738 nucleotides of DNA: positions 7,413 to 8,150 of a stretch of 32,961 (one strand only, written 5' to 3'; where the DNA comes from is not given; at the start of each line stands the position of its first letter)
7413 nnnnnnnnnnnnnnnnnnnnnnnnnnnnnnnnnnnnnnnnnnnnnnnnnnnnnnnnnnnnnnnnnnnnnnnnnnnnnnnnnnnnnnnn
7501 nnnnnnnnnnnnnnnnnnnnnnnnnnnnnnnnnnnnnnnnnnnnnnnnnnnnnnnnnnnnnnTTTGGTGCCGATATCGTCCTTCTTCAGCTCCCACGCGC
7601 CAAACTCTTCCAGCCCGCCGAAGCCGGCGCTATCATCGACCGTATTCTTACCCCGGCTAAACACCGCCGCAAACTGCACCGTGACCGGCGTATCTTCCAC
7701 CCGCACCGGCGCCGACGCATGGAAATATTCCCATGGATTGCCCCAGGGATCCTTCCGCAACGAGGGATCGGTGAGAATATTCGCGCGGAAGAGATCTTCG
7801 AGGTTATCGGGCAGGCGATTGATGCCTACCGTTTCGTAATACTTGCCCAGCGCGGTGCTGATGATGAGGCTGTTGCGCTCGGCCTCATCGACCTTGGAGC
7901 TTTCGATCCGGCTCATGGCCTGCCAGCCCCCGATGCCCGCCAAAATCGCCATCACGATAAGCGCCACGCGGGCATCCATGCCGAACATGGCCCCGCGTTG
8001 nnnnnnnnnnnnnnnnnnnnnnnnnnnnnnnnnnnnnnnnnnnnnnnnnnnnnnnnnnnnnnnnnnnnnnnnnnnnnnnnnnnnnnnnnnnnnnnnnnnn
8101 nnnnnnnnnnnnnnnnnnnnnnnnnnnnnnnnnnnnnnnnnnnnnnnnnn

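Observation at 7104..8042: Oversized pseudopilin with two GspG-like modules and a non-canonical class III signal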

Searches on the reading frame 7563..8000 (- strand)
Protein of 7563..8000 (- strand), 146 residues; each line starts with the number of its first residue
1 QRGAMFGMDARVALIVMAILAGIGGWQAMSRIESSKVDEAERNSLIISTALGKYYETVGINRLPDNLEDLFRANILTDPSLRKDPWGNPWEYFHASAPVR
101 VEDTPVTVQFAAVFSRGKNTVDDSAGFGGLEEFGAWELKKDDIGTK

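Call 26: search_solved_structures(query=A3, max_evalue=10, show_alignments=3)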
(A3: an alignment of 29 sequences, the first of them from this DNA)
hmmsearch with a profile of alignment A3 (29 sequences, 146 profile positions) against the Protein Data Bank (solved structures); distinct sequences matched with E-value up to 10: 3.
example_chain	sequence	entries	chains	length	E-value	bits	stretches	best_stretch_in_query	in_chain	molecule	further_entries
1wmd_A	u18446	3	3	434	0.089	16.1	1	61-122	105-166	protease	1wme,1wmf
5fax_A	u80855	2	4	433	0.093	16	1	61-121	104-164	Subtilase SubHal from Bacillus halmapalus | Enzyme subtilase SubHal from Bacillus halmapalus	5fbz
2kep_A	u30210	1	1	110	0.47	13.7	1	29-93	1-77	General secretion pathway protein G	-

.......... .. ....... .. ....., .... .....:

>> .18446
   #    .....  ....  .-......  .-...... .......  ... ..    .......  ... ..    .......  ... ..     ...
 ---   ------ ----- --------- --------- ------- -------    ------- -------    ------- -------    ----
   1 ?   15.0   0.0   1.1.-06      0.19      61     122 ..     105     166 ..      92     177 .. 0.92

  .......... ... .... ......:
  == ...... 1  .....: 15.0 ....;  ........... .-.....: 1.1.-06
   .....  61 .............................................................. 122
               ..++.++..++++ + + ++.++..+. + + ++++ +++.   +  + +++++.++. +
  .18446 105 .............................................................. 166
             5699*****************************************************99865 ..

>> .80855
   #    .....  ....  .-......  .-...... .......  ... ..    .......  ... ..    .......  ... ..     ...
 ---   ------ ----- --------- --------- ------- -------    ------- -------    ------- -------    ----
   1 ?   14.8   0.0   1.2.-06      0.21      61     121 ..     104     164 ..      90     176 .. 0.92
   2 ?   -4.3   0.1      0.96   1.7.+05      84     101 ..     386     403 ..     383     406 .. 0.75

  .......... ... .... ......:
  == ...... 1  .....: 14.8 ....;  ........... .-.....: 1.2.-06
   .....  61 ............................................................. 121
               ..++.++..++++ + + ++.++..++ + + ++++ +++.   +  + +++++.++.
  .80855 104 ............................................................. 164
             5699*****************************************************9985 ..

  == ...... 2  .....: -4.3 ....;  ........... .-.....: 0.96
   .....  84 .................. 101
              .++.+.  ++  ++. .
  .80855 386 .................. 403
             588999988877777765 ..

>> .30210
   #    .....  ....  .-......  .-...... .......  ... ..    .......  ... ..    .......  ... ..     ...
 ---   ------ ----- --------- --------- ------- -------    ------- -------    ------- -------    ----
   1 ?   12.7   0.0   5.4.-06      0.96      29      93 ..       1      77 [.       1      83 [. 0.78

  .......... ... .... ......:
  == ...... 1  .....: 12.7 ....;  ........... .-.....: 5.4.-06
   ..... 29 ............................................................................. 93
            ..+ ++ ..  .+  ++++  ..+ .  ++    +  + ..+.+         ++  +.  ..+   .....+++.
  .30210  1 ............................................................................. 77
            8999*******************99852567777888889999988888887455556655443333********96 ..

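Call 54: search_protein_families(library=pfam, alignment_id=A3, max_evalue=10)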
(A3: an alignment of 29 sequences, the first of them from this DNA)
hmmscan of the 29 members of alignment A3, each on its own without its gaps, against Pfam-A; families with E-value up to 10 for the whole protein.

A. member 1, seq(146 aa): 1 family
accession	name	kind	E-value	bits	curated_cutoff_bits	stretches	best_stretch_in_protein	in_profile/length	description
PF08334.16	T2SSG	-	0.027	15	21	1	29-96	3-80/108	Type II secretion system (T2SS), protein G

B. families by the number of members that match (of 29 scanned): 11 families
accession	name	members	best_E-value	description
PF08334.16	T2SSG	24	7.4e-06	Type II secretion system (T2SS), protein G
PF23960.2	DUF7289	7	0.0014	Family of unknown function (DUF7289)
PF08126.16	Propeptide_C25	1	0.0047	Propeptide_C25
PF00472.26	RF-1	1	0.022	RF-1 domain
PF05957.18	DUF883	1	0.035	DUF883 N-terminal domain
PF17231.7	DUF5305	1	0.11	Family of unknown function (DUF5305)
PF21167.2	DUF6851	1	0.11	Domain of unknown function (DUF6851)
PF15492.12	Nbas_N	1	0.17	Neuroblastoma-amplified sequence, N terminal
PF04230.19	PS_pyruv_trans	1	0.18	Polysaccharide pyruvyl transferase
PF00999.27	Na_H_Exchanger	1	0.18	Sodium/hydrogen exchanger, transmembrane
PF02038.21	ATP1G1_PLM_MAT8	1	0.45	ATP1G1/PLM/MAT8 family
